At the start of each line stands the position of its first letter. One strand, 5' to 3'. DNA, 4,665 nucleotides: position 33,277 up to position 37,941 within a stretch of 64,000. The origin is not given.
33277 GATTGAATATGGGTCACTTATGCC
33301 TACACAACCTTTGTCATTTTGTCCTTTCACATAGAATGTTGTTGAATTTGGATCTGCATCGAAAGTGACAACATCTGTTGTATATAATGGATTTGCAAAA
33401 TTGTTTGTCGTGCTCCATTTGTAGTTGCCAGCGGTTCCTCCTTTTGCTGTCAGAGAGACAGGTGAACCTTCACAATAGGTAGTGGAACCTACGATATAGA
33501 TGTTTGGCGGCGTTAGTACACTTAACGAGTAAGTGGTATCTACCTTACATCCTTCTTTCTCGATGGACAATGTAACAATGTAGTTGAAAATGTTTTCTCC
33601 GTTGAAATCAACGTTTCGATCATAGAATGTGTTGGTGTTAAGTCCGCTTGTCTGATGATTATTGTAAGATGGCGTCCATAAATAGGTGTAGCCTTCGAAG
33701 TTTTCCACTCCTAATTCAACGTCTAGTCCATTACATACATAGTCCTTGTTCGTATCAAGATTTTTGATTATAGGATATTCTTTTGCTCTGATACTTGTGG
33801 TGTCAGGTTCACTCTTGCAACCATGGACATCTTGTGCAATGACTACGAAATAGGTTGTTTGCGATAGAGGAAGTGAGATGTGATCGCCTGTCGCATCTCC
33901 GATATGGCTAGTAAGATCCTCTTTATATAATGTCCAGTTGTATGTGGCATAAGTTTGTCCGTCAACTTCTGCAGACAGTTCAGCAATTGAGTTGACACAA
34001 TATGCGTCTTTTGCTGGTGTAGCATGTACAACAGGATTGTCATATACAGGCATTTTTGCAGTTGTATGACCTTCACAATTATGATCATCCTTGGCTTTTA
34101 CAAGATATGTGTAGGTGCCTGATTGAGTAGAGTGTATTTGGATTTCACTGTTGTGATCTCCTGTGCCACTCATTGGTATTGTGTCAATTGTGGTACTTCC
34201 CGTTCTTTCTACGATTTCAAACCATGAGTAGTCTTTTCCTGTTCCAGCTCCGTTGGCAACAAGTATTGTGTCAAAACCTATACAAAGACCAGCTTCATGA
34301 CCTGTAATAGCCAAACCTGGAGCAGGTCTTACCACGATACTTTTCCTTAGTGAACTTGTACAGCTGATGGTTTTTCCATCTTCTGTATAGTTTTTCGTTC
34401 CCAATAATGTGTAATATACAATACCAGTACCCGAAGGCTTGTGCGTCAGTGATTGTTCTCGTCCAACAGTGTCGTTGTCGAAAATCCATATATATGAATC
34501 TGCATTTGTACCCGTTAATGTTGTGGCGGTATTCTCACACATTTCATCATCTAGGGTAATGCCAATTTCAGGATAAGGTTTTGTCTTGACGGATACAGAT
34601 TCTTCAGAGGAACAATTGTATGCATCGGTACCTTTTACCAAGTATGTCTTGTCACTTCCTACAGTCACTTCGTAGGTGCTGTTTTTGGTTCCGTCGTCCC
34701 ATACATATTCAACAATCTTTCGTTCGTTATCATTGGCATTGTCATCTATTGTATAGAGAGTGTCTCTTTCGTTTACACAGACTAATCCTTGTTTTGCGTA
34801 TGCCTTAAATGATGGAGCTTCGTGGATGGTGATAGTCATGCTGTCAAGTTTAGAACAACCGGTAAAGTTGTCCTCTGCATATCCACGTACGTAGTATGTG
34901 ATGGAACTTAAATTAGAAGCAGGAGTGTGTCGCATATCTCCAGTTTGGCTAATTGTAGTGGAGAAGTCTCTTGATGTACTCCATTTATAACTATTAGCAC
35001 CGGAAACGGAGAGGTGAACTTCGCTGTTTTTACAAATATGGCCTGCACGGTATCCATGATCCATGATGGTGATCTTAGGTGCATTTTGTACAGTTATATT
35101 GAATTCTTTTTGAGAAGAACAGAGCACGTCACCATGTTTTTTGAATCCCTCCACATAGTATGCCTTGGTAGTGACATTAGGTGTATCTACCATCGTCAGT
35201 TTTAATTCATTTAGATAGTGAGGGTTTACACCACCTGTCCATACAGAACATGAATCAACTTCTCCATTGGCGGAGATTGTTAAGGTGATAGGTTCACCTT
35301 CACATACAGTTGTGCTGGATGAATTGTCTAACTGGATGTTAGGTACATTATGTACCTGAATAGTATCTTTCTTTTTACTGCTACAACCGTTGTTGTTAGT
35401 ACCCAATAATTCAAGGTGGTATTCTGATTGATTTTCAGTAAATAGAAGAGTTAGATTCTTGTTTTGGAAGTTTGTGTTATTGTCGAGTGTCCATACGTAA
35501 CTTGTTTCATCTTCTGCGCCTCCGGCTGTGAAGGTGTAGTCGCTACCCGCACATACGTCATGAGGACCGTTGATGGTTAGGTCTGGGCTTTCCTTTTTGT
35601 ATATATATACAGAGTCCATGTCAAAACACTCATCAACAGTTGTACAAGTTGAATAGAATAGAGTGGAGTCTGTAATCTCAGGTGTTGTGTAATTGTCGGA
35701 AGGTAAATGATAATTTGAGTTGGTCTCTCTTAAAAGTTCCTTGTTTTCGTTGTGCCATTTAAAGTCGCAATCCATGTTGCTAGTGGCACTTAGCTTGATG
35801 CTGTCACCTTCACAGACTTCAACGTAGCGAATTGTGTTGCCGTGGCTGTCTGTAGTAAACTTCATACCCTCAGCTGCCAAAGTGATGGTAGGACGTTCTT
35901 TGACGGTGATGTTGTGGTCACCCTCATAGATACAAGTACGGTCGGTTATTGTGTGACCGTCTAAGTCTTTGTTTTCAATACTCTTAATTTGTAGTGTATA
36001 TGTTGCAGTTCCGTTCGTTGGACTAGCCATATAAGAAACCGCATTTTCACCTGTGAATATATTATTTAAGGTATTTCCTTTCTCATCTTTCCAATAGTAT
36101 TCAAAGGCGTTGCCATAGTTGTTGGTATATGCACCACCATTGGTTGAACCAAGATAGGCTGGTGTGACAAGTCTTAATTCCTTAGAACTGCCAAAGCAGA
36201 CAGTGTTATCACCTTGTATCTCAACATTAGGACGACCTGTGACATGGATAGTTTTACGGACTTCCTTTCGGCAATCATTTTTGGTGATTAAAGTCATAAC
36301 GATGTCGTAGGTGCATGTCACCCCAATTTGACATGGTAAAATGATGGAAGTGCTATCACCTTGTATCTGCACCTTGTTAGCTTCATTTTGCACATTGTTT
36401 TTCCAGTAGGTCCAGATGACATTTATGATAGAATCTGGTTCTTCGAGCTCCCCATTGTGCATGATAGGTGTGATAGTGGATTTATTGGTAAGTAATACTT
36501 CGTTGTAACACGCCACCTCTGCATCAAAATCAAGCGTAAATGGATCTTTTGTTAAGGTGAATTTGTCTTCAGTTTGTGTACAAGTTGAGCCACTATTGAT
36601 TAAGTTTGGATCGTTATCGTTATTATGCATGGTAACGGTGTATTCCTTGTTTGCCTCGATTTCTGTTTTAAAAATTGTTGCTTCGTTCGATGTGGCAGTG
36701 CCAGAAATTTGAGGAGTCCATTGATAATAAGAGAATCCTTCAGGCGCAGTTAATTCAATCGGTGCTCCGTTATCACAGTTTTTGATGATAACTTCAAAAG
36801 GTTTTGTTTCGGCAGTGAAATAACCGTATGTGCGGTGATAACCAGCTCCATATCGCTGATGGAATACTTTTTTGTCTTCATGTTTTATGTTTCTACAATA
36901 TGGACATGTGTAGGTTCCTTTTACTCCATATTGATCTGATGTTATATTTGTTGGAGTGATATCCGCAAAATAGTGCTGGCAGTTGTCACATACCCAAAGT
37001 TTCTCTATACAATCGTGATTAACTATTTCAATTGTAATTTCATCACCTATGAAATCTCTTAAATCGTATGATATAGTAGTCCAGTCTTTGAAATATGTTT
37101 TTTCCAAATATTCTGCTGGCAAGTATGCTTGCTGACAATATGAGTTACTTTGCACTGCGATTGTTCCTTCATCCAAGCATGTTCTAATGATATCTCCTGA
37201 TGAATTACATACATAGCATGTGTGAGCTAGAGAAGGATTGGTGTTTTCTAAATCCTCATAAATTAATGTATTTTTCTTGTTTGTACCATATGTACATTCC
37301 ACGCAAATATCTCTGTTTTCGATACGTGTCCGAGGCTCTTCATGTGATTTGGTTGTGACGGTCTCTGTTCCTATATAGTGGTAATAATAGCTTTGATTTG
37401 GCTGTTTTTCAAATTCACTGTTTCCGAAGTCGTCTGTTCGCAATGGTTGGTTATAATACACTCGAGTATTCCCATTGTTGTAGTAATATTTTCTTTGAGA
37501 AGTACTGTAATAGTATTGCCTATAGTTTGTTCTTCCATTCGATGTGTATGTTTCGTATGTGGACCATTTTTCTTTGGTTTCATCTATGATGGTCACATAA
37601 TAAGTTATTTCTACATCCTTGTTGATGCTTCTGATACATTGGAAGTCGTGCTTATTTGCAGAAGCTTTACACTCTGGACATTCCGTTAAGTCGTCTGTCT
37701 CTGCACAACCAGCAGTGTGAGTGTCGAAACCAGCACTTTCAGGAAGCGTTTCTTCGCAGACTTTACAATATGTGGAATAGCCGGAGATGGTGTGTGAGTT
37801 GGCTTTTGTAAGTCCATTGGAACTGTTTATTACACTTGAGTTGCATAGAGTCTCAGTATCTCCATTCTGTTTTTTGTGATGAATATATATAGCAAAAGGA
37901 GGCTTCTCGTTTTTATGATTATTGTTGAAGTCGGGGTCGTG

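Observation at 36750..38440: N-terminal head of the giant protein carries three paired CxxC motifs and a Tyr-rich low-complexity insert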

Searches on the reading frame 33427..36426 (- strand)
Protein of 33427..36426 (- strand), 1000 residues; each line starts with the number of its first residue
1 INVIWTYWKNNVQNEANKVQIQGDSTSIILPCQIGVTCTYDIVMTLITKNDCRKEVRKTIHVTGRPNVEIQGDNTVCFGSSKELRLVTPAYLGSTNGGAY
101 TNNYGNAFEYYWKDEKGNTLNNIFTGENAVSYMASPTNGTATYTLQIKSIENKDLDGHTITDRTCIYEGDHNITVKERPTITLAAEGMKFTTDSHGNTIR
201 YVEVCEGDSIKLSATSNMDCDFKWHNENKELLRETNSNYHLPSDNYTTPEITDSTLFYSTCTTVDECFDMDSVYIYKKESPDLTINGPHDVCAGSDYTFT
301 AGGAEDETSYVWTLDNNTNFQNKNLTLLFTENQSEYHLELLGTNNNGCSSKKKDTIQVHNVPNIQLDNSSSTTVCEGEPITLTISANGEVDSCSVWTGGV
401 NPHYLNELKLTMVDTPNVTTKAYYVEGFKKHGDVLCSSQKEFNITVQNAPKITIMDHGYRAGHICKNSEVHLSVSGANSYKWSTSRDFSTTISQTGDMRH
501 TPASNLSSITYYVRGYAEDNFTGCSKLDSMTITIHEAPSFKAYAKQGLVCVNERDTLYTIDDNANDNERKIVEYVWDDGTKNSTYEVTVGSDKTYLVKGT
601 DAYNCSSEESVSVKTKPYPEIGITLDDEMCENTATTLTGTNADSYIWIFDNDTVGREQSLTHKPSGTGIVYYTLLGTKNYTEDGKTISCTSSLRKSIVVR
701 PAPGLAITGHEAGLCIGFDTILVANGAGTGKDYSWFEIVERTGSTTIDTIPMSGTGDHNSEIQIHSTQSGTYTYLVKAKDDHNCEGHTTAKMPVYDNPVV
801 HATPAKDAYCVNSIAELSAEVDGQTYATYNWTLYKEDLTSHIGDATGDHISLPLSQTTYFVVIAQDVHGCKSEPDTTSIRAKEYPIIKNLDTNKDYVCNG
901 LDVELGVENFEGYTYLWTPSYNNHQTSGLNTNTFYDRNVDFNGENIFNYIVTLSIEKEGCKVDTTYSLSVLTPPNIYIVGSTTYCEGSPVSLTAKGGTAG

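Call 6: search_protein_families(library=pfam, proteins=[window:33427-36426:-], max_evalue=1)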
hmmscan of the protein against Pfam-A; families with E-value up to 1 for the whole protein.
window:33427-36426:- (1000 aa): 8 families
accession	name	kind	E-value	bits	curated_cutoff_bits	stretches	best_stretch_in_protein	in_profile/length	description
PF19081.6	Ig_7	-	4.1e-18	65.9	27.3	6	462-534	10-80/84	Ig-like domain CHU_C associated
PF18911.6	PKD_4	-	1.2e-05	25.7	27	1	279-358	2-85/85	PKD domain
PF19408.5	PKD_6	-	1.5e-05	25.7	25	1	284-358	7-82/82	PKD-like domain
PF22352.2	K319L-like_PKD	-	0.00076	19.9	27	0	753-789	43-79/84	K319L-like, PKD domain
PF00801.26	PKD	-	0.012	16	23.5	1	284-352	3-75/80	PKD domain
PF16820.11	PKD_3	-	0.024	14.9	26.3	0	642-674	32-64/68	PKD-like domain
PF22974.1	DUF7029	-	0.027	15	27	1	334-383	46-93/100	Domain of unknown function (DUF7029)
PF13927.12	Ig_3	-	0.75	10.8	30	0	362-392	2-31/78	Immunoglobulin domain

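Call 7: search_protein_families(library=ncbifam, proteins=[window:33427-36426:-], max_evalue=1)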
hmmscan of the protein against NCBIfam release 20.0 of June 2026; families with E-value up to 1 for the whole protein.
window:33427-36426:- (1000 aa): 0 families

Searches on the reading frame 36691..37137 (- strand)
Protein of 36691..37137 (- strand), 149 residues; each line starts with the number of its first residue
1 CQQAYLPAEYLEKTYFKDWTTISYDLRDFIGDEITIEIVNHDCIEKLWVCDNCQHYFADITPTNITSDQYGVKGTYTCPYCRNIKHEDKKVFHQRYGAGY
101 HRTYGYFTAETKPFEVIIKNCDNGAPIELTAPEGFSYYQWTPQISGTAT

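Call 60: find_related_loci(query=A6, collection=metagenome_contigs, flank=2500)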
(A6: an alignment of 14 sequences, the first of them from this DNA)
Query A6 (149 aa) in metagenome_contigs; peptide patterns used: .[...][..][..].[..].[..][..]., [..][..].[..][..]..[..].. (x = any residue, [..] = any of these).
227 stretches matched a pattern; 12 encode a relative of the query (tblastn E <= 1e-3); 12 distinct loci.
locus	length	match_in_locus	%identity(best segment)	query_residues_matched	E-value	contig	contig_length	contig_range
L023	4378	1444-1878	76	1-149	7e-75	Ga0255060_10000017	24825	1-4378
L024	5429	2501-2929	74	1-149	6e-72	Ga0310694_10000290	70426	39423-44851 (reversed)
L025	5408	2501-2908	61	1-145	1e-57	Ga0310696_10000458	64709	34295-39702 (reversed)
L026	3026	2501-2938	36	9-148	5e-25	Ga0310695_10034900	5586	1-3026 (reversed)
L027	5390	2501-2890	36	9-140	4e-24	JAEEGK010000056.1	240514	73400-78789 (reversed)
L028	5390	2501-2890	36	9-140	4e-24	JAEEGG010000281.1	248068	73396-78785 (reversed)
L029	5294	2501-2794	32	1-146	6e-18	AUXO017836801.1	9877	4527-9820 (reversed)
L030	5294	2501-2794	30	1-146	9e-17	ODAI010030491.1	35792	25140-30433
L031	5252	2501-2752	30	19-143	3e-14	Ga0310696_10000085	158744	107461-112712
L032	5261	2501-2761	31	15-141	7e-14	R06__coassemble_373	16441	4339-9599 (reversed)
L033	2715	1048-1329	32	1-141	1e-13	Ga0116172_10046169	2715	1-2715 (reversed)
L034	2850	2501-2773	32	1-138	1e-12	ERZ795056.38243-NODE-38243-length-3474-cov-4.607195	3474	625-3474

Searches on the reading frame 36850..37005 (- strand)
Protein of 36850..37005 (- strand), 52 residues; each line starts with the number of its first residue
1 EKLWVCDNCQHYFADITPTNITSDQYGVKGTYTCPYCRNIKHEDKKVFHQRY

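Call 40: search_protein_families(library=pfam, proteins=[window:36850-37005:-], max_evalue=10)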
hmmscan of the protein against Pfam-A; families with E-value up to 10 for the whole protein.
seq(52 aa): 10 families
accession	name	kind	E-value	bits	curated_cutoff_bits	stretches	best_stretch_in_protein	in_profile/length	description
PF17772.7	zf-MYST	-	0.0027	17.8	28.8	1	1-15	30-44/55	MYST family zinc finger domain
PF23451.1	Zn_ribbon_PaaD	-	0.013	15.6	27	1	23-40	6-23/53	PaaD zinc beta ribbon domain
PF24921.1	RING_XB3-XBAT31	-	0.015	15.7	50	1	6-39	22-53/57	E3 ubiquitin-protein ligase XB3/XBAT31 RING finger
PF05876.18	GpA_ATPase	-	0.016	15.3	25.6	1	4-47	195-239/247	Phage terminase large subunit gpA, ATPase domain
PF05605.18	zf-Di19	-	0.033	14.9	27.5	1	31-46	2-16/54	Drought induced 19 protein (Di19), zinc-binding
PF14311.12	DUF4379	-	0.035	14.7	24.5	1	3-39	27-55/56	Probable Treble clef zinc finger domain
PF08274.17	Zn_Ribbon_YjdM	-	0.071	13.6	30.8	1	2-11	18-27/30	PhnA Zinc-Ribbon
PF23145.1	Zf_2nd_IFT121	-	0.26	11.4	25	1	2-15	15-28/45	IFT121, second zinc finger domain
PF25208.1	DUF7838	-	1.1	9.7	28.5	1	4-19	34-49/55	Domain of unknown function (DUF7838)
PF18439.7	zf_UBZ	-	2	8.6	25.6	1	4-13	3-12/32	Ubiquitin-Binding Zinc Finger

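Call 64: search_solved_structures(query=A7, max_evalue=10)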
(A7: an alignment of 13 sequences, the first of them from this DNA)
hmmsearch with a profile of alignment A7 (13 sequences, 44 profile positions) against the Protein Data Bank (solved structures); distinct sequences matched with E-value up to 10: 94 (the best 60 are shown).
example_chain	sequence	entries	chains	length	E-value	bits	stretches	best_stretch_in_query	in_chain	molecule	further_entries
5v3g_D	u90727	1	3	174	1.5e-10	44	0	1-16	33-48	PR domain zinc finger protein 9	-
5egb_A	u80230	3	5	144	4.7e-08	36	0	1-16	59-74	Histone-lysine N-methyltransferase PRDM9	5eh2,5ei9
5xxb_o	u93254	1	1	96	0.00077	22.5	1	20-37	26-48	Ribosomal protein eL43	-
4hc7_A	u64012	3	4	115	0.0013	21.8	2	8-40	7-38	Trans-acting T-cell-specific transcription factor GATA-3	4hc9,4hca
7oyc_p1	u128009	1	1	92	0.01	18.9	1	22-39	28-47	Rpl37a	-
5it7_pp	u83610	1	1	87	0.011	18.8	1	20-35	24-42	KLLA0E05941p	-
7pwg_p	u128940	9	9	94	0.012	18.7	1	22-38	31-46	Ribosomal protein L37a | 60S ribosomal protein eL43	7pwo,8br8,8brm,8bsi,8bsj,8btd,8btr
6uz7_Bp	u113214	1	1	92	0.013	18.5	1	20-35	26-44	KLLA0E05941p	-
9ru7_Lp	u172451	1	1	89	0.014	18.5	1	22-38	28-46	Large ribosomal subunit protein eL43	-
9y49_Cp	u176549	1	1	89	0.014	18.5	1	22-38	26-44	60S ribosomal protein L37a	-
9h4n_j2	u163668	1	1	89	0.014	18.5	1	22-38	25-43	Large ribosomal subunit protein eL43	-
9y4g_Cp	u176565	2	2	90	0.014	18.5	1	22-38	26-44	60S ribosomal protein L37a | Large ribosomal subunit protein eL43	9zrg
1gat_A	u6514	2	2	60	0.014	18.5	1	5-19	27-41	ERYTHROID TRANSCRIPTION FACTOR GATA-1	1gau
11he_ff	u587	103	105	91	0.015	18.4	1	22-38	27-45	60S ribosomal protein L37a | Ribosomal protein eL43 | eL43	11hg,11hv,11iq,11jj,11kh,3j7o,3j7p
9ru8_Lp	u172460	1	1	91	0.015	18.4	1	22-38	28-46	Large ribosomal subunit protein eL43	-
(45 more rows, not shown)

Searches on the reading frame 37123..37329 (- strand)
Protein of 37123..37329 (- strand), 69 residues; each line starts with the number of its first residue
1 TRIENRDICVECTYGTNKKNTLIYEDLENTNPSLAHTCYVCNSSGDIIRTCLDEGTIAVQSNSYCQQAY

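Call 40: search_protein_families(library=pfam, proteins=[window:37123-37329:-], max_evalue=10)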
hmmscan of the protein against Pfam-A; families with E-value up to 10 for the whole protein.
seq(69 aa): 1 family
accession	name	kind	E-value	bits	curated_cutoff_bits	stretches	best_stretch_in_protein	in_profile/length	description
PF13842.12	zf-Tnp_2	-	0.31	12.1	24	1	17-52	15-51/60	DDE_Tnp_1-like zinc finger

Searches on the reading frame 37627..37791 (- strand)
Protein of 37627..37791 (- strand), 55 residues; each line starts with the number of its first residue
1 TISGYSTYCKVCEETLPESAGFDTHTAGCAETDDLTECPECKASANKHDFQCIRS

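Call 40: search_protein_families(library=pfam, proteins=[window:37627-37791:-], max_evalue=10)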
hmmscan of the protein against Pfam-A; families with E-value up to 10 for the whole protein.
seq(55 aa): 8 families
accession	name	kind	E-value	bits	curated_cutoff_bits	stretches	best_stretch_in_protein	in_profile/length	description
PF21039.3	CEP104_ZnF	-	0.02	15.5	27.4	1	7-51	29-73/112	Centrosomal protein CEP104, ZnF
PF25095.1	C2H2-zf_KIN17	-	0.031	15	27.7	1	8-27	4-23/30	KIN17 C2H2-type zinc finger domain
PF10571.15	UPF0547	-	0.12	13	29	1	9-21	3-15/26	Uncharacterised protein family UPF0547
PF13894.12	zf-C2H2_4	-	0.13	13.5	27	1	8-25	2-19/24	C2H2-type zinc finger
PF14446.12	Prok-RING_1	-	0.15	12.5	29.1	1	7-45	5-30/54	Prokaryotic RING finger family 1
PF12773.13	DZR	-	0.25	12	27.3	1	6-52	12-41/45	Double zinc ribbon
PF13912.12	zf-C2H2_6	-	0.32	11.5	25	1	36-44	2-10/27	C2H2-type zinc finger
PF23145.1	Zf_2nd_IFT121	-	0.47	10.6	25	1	33-53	14-34/45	IFT121, second zinc finger domain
